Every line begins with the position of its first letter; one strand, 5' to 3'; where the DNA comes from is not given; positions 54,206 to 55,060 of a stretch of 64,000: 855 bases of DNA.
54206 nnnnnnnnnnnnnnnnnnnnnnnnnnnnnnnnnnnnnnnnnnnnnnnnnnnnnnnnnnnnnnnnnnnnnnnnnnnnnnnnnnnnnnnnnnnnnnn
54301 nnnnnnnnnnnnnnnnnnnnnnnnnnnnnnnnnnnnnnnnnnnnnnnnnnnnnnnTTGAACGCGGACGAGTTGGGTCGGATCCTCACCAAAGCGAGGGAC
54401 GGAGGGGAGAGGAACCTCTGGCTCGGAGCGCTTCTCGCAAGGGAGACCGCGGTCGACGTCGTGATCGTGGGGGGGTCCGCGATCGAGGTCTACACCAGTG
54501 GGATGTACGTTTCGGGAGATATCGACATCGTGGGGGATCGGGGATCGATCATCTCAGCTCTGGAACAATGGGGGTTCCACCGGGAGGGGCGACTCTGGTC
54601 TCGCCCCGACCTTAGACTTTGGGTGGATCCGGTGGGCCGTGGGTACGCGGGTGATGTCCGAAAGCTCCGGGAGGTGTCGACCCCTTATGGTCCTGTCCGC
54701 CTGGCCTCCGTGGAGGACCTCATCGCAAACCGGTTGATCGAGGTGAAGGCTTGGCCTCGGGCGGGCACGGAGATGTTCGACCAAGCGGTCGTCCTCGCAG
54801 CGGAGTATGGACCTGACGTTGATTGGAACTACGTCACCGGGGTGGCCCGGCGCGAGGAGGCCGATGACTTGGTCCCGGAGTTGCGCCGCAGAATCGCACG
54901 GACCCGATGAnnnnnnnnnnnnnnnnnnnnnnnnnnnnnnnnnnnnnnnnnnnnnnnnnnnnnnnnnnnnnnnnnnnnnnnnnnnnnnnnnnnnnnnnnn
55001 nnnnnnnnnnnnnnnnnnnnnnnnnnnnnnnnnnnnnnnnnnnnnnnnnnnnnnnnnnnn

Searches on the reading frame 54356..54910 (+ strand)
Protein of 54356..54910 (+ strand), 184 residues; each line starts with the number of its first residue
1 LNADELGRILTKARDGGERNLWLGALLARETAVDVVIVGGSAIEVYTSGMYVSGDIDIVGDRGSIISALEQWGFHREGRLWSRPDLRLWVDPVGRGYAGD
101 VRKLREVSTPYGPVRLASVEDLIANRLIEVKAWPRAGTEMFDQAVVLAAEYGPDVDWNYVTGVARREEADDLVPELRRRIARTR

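Call 4: search_protein_families(library=pfam, proteins=[window:54356-54907:+], max_evalue=1)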
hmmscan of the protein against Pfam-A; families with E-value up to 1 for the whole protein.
window:54356-54907:+ (184 aa): 1 family
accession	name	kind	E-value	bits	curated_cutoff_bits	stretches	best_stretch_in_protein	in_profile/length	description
PF19502.5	DUF6036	-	0.015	15.5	23.6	1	26-72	13-59/164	Nucleotidyltransferase of unknown function (DUF6036)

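Call 5: search_protein_families(library=padloc, proteins=[window:54356-54907:+], max_evalue=1)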
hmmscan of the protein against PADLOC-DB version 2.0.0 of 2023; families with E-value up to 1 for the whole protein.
window:54356-54907:+ (184 aa): 0 families

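Call 6: search_protein_families(library=ncbifam, proteins=[window:54356-54907:+], max_evalue=1)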
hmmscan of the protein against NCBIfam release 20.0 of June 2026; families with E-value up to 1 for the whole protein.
window:54356-54907:+ (184 aa): 0 families

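Call 7: find_homologous_proteins(query=window:54356-54907:+)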
Query window:54356-54907:+ (184 aa): 107 proteins with E <= 0.001 among 540 candidates.
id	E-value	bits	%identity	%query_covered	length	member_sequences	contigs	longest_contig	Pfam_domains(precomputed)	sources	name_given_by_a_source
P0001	2.0e-115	401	100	100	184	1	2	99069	-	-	-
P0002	6.7e-95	334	84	100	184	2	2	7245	-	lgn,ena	-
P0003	6.3e-94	331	82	100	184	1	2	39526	-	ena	-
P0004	2.5e-92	326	83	100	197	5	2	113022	-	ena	-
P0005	3.2e-92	325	79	100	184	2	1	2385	-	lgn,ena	-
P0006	5.3e-92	325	82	100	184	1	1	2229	-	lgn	-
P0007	4.9e-89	315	80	100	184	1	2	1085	-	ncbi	ncbi:MAG: hypothetical protein ACREDE_11205 [Thermoplasmata archaeon]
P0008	1.4e-87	310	79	96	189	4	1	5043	-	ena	-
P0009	6.3e-86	305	77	99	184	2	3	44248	-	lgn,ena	-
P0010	7.9e-86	305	75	100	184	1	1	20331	-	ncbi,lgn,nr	ncbi:MAG TPA: hypothetical protein VFG07_02015 [Thermoplasmata archaeon]|nr:hypothetical protein [Th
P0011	8.2e-85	301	76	100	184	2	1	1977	-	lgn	-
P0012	8.2e-84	298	77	99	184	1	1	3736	-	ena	-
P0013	1.0e-83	298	77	96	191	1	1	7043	-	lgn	-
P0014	2.2e-83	297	74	100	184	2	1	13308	-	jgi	jgi:hypothetical protein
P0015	5.5e-83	295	73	98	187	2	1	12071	-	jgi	jgi:hypothetical protein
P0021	3.4e-79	283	71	99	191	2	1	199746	-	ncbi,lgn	-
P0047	2.5e-62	228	61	100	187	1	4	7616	PF19502.6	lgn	-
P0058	6.6e-39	152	48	97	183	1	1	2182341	-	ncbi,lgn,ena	-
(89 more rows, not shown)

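Call 10: find_related_loci(query=window:54356-54907:+, collection=genome_contigs, flank=6000)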
Query window:54356-54907:+ (184 aa) in genome_contigs; peptide patterns used: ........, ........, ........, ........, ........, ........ (x = any residue, [..] = any of these).
105 stretches matched a pattern, but none encodes a relative of the query by tblastn (E <= 1e-3).

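Call 12: find_related_loci(query=A1, collection=genome_contigs, flank=6000)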
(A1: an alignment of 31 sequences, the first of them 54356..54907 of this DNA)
Query A1 (184 aa) in genome_contigs; peptide patterns used: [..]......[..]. (x = any residue, [..] = any of these).
121 stretches matched a pattern; 29 encode a relative of the query (tblastn E <= 1e-3); 29 distinct loci.
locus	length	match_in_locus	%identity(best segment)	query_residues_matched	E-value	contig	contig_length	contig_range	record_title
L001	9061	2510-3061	78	1-184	1e-90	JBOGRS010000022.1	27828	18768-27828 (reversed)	MAG: Thermoplasmata archaeon isolate SE1505_metabat2.bin.34 NODE_142_length_27828_cov_2.001661, whole genome shotgun seq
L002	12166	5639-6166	74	1-176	8e-86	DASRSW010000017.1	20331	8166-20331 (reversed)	MAG TPA_asm: Thermoplasmata archaeon isolate SMAG_U6346 k141_481277, whole genome shotgun sequence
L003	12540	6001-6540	73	1-180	1e-83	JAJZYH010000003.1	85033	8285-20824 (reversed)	MAG: Thermoplasmata archaeon isolate TL1-5.bin18 NODE_197_length_85033_cov_38.640661, whole genome shotgun sequence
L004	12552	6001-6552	70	1-184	1e-83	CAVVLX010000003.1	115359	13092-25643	MAG: uncultured Thermoplasmata archaeon isolate MFD09222.bin.2.58 genome assembly, contig: contig_115227, whole genome s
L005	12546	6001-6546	70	1-182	5e-82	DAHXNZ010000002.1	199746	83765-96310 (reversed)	MAG TPA_asm: Thermoplasmata archaeon isolate clean313 NODE_2_length_199746_cov_22.521153, whole genome shotgun sequence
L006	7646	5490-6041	70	1-184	2e-81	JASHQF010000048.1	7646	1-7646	MAG: Thermoplasmata archaeon isolate JOPF068 JOPF_N04C_contig_82408, whole genome shotgun sequence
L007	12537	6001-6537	64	1-179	8e-72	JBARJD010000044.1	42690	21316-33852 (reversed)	MAG: Thermoplasmata archaeon isolate MFD06650_ilm_asm_bin24 k127_155126, whole genome shotgun sequence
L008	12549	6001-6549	45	1-180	5e-43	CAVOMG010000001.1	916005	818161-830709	MAG: uncultured Thermoplasmata archaeon isolate MFD00008.bin.2.88 genome assembly, contig: contig_16383, whole genome sh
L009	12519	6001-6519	47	2-176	4e-42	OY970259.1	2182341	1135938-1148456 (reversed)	MAG: uncultured Thermoplasmata archaeon isolate MFD00991.bin.2.14 genome assembly, chromosome: 1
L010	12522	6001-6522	47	4-179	2e-40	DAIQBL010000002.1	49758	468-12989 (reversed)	MAG TPA_asm: Thermoplasmatota archaeon isolate CTOTU28672 NODE_279_length_49758_cov_7.310022, whole genome shotgun seque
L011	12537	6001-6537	46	5-180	3e-39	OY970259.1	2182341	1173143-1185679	MAG: uncultured Thermoplasmata archaeon isolate MFD00991.bin.2.14 genome assembly, chromosome: 1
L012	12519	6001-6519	47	4-178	9e-39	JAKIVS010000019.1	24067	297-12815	MAG: Thermoplasmata archaeon isolate AcS1-3 NODE_5521_length_24067_cov_13.582584, whole genome shotgun sequence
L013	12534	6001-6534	46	3-182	2e-38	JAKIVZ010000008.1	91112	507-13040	MAG: Candidatus Lutacidiplasma silvani isolate AcS3-62 NODE_193_length_91112_cov_12.967295, whole genome shotgun sequenc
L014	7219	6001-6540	45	5-180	6e-38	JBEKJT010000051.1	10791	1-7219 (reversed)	MAG: Thermoplasmata archaeon isolate SPRUCE 32 SPRUCE_32_51, whole genome shotgun sequence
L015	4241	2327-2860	46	1-177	6e-38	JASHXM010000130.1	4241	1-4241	MAG: Thermoplasmata archaeon isolate JOPF257 JOPF_A14C_contig_118728, whole genome shotgun sequence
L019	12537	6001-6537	39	2-182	9e-36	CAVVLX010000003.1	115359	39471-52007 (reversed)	MAG: uncultured Thermoplasmata archaeon isolate MFD09222.bin.2.58 genome assembly, contig: contig_115227, whole genome s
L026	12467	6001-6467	56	3-160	3e-29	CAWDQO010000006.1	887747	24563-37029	MAG: uncultured Thermoplasmata archaeon isolate MFD03399.bin.2.1 genome assembly, contig: contig_6199, whole genome shot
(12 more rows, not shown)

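Call 13: search_solved_structures(query=A1, max_evalue=10, show_alignments=3)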
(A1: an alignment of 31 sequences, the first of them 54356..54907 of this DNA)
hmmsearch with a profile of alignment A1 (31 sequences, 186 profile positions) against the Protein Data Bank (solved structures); distinct sequences matched with E-value up to 10: 2.
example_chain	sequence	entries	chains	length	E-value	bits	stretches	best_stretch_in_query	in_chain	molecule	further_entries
2dc0_A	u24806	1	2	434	0.015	18.3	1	122-177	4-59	probable amidase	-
7t24_A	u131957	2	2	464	1.3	11.9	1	88-166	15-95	Adenylosuccinate lyase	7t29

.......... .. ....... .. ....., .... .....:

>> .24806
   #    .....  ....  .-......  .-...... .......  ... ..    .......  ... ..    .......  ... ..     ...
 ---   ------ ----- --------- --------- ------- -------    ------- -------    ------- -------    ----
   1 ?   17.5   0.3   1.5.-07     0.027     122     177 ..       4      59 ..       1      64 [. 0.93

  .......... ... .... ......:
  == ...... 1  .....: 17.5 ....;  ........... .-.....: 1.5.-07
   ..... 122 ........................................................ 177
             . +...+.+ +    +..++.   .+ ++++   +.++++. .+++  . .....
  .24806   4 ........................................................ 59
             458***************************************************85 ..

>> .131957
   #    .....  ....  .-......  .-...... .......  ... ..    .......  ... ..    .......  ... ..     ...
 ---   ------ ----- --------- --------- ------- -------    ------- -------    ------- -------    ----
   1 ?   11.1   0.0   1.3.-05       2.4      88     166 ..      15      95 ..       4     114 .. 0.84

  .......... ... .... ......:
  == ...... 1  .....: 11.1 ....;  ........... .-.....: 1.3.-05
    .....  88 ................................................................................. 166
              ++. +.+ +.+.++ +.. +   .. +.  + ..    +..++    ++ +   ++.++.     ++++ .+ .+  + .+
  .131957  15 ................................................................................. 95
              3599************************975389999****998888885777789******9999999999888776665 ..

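Call 17: predict_structure(alignment_id=A1)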
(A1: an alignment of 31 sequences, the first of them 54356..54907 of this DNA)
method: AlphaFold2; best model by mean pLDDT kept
length: 184 residues; sequences in the alignment: 31
mean_pLDDT: 94.2   pTM: 0.89
mean pLDDT of the five models: 94.2, 93.7, 93.5, 93.1, 91.6
residues with pLDDT >= 90: 160; 70-90: 23; 50-70: 1; < 50: 0
segments of 3 or more residues with pLDDT < 50: none
pLDDT, mean of each block of 10 residues (from residue 1): 97 95 98 95 91 92 97 96 95 91 96 97 96 86 94 93 96 96 79
secondary structure, 60 per line:
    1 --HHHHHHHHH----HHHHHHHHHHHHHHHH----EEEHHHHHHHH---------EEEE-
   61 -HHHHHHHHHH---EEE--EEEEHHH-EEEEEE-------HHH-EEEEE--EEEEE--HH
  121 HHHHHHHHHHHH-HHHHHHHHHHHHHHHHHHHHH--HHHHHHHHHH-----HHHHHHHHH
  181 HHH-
elements in order: H3-11 H16-31 E36-38 H39-46 E56-59 H62-71 E75-77 E80-83 E88-93 E105-109 E112-116 H119-132 H134-154 H157-166 H172-183

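Call 21: fold_search(model_id=the predicted structure, library=pdb)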
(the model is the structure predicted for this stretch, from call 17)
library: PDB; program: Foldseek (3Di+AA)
matches with E <= 10: 207; with E <= 0.001: 7
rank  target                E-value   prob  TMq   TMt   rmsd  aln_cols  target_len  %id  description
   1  4wqk                  9.2e-05  1.00  0.57  0.59   4.1       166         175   18  Crystal structure of aminoglycoside nucleotidylyltransferase ANT(2")-Ia, apo form (released 2014-11-12)
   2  5cfu                  9.7e-05  1.00  0.54  0.57   5.8       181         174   19  Crystal Structure of ANT(2")-Ia in complex with adenylyl-2"-tobramycin (released 2016-07-20)
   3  5kqj_MODEL_1_A        1.0e-04  1.00  0.54  0.54   7.9       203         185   17  Solution Structure of Antibiotic-Resistance Factor ANT(2'')-Ia Reveals Substrate-Regulated Conformation Dynami (released 2017-07-12)
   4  4xje                  1.8e-04  1.00  0.58  0.60   4.3       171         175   17  CRYSTAL STRUCTURE OF ANT(2") IN COMPLEX WITH AMP AND TOBRAMYCIN (released 2016-01-20)
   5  5cfs                  3.3e-04  1.00  0.56  0.59   4.1       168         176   18  Crystal Structure of ANT(2")-Ia in complex with AMPCPP and tobramycin (released 2016-03-16)
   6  6y8q_A                4.9e-04  1.00  0.50  0.48   4.8       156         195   16  AbiEi antitoxin from Streptococcus agalactiae (released 2020-12-16)
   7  5uvd                  9.6e-04  1.00  0.57  0.49   7.8       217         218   12  Crystal structure of an antigenic nucleotidyltransferase-like protein from Paracoccidioides brasiliensis (released 2018-01-31)
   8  8an4_B                6.1e-03  1.00  0.54  0.53   7.9       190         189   17  MenT1 toxin (rv0078a) from Mycobacterium tuberculosis H37Rv (released 2023-08-02)
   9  2ewr                  1.2e-02  0.98  0.44  0.50   7.2       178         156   15  Crystal structure of a putative nucleotidyltransferase (tm1012) from Thermotoga maritima at 1.60 A resolution (released 2005-12-06)
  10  4ok0_B                1.8e-02  0.89  0.38  0.32  13.1       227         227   12  Crystal structure of putative nucleotidyltransferase from H. pylori (released 2014-04-09)
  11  4o8s                  1.8e-02  0.87  0.40  0.33  13.6       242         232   10  Crystal structure of JHP933 from Helicobacter pylori (released 2014-09-10)
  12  2fcl                  2.5e-02  0.96  0.43  0.48   7.3       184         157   17  Crystal structure of a putative nucleotidyltransferase (tm1012) from Thermotoga maritima at 1.35 A resolution (released 2006-03-14)
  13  4ok0_A                4.1e-02  0.75  0.38  0.32  13.5       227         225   11  Crystal structure of putative nucleotidyltransferase from H. pylori (released 2014-04-09)
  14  1vfg_A                5.7e-02  0.63  0.32  0.20  12.2       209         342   14  Crystal structure of tRNA nucleotidyltransferase complexed with a primer tRNA and an incoming ATP analog (released 2004-08-10)
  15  5hc9_B                6.4e-02  0.57  0.26  0.13  11.7       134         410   19  Thermotoga maritima CCA-adding enzyme complexed with tRNA_CCA (released 2016-04-27)
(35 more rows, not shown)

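Call 22: find_encoding_contigs(protein=window:54356-54910:+, flank=10000, max_places=4)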
Protein window:54356-54910:+ (184 aa): 3 contigs read that carry it; 2 places shown.
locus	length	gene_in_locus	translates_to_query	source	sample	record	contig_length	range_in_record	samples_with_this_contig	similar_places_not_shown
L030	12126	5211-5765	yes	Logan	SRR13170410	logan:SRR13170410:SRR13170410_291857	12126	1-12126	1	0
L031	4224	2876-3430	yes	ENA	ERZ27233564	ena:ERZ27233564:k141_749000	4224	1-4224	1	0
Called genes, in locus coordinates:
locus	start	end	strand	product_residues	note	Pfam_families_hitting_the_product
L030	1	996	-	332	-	?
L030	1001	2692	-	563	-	PF03814:KdpA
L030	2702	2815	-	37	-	-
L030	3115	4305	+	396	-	PF00909:Ammonium_transp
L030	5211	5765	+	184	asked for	-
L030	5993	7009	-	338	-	PF03453:MoeA_N, PF00994:MoCF_biosynth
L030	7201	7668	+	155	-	PF03205:MobB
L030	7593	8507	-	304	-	PF12804:NTP_transf_3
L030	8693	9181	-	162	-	PF13664:DUF4149 (weak), PF05425:CopD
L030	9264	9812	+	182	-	PF01814:Hemerythrin (weak)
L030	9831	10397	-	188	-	PF01661:Macro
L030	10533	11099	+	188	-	PF03352:Adenine_glyco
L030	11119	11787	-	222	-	PF15915:BAT (faint), PF04967:HTH_10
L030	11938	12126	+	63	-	?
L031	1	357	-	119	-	?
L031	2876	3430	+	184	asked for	-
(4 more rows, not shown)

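Call 25: search_protein_families(library=pfam, alignment_id=A1, max_evalue=0.1)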
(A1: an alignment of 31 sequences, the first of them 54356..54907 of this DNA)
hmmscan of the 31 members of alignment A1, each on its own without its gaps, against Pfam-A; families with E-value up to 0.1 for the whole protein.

A. member 1, window:54356-54907:+ (184 aa): 1 family
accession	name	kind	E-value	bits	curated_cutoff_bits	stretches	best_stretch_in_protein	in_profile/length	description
PF19502.5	DUF6036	-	0.015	15.5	23.6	1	26-72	13-59/164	Nucleotidyltransferase of unknown function (DUF6036)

B. families by the number of members that match (of 31 scanned): 5 families
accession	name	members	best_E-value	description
PF19502.5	DUF6036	22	1.1e-05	Nucleotidyltransferase of unknown function (DUF6036)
PF09349.15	OHCU_decarbox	5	0.0037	OHCU decarboxylase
PF09970.15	DUF2204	2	0.039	Nucleotidyl transferase of unknown function (DUF2204)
PF14907.12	NTP_transf_5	1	0.089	Uncharacterised nucleotidyltransferase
PF08843.17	AbiEii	1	0.097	Nucleotidyl transferase AbiEii toxin, Type IV TA system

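Call 32: find_encoding_contigs(protein=P0021, flank=8000, max_places=2)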
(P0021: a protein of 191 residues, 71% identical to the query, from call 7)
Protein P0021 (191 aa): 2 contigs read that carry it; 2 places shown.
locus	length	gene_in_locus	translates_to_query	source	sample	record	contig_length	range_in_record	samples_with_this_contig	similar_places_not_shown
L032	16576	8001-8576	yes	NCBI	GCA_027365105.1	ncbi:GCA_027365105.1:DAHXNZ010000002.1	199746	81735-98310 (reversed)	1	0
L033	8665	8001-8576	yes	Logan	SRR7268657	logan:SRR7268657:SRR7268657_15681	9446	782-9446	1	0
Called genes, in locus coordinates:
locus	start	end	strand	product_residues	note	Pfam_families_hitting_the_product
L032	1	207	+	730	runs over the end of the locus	PF00141:peroxidase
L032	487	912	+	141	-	-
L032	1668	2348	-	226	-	PF02811:PHP, PF13263:PHP_C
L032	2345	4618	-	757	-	PF00133:tRNA-synt_1, PF01406:tRNA-synt_1e (faint), PF09334:tRNA-synt_1g, PF01588:tRNA_bind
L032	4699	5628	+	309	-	PF02511:Thy1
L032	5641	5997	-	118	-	-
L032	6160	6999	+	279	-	-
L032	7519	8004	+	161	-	-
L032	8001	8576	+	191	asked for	-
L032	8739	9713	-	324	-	PF01916:DS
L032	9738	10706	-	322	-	PF06550:SPP, PF04258:Peptidase_A22B (weak)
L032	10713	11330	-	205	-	PF01873:eIF-5_eIF-2B, PF01938:TRAM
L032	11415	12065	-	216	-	PF00702:Hydrolase, PF12710:HAD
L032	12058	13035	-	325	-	PF00248:Aldo_ket_red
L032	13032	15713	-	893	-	PF00133:tRNA-synt_1, PF09334:tRNA-synt_1g (weak), PF08264:Anticodon_1, PF10458:Val_tRNA-synt_C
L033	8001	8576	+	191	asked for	-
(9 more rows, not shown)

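Call 33: find_encoding_contigs(protein=P0004, flank=8000, max_places=2)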
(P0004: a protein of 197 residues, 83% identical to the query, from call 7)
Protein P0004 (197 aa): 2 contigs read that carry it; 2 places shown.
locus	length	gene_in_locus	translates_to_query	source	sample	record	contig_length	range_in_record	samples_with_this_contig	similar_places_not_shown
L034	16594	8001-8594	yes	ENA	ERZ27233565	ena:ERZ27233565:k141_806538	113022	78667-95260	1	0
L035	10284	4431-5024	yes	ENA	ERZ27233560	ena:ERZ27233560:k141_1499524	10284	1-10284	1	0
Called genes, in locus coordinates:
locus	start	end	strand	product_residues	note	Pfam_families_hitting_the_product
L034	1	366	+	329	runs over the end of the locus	-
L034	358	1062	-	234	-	PF03747:ADP_ribosyl_GH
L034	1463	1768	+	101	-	-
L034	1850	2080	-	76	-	-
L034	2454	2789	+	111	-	-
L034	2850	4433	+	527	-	-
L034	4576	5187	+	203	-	-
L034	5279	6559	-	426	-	PF13173:AAA_14, PF13635:DUF4143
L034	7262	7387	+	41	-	-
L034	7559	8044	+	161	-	-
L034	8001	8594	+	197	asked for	-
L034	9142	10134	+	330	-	-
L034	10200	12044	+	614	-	-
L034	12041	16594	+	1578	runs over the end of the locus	PF19077:Big_13 (faint), PF18911:PKD_4, PF00801:PKD, PF15418:DUF4625 (faint), PF22352:K319L-like_PKD (faint)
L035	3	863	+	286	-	?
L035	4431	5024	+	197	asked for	-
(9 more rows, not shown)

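Call 34: find_encoding_contigs(protein=P0058, flank=8000, max_places=2)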
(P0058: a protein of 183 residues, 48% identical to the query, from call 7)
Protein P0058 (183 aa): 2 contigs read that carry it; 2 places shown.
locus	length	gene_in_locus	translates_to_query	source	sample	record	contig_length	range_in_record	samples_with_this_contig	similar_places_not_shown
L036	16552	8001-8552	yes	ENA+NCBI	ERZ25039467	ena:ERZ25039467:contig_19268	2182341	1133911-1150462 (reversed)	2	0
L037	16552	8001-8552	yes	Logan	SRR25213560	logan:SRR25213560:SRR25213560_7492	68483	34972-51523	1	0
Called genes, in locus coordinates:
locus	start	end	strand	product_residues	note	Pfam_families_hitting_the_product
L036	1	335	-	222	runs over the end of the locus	PF00211:Guanylate_cyc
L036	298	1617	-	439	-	PF07719:TPR_2 (faint), PF13414:TPR_11 (faint), PF13432:TPR_16 (faint), PF13431:TPR_17 (faint), PF13181:TPR_8 (faint), PF13428:TPR_14 (faint), PF14559:TPR_19 (weak)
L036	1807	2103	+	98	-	-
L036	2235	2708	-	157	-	-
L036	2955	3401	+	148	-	PF00903:Glyoxalase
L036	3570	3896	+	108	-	-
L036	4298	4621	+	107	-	-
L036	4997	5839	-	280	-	PF00326:Peptidase_S9 (weak), PF00561:Abhydrolase_1, PF12146:Hydrolase_4, PF12697:Abhydrolase_6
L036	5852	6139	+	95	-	-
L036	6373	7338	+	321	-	PF08240:ADH_N, PF00107:ADH_zinc_N, PF13602:ADH_zinc_N_2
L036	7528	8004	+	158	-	-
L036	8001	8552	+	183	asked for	-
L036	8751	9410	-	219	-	-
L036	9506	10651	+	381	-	-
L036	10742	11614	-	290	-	-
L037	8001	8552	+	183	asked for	-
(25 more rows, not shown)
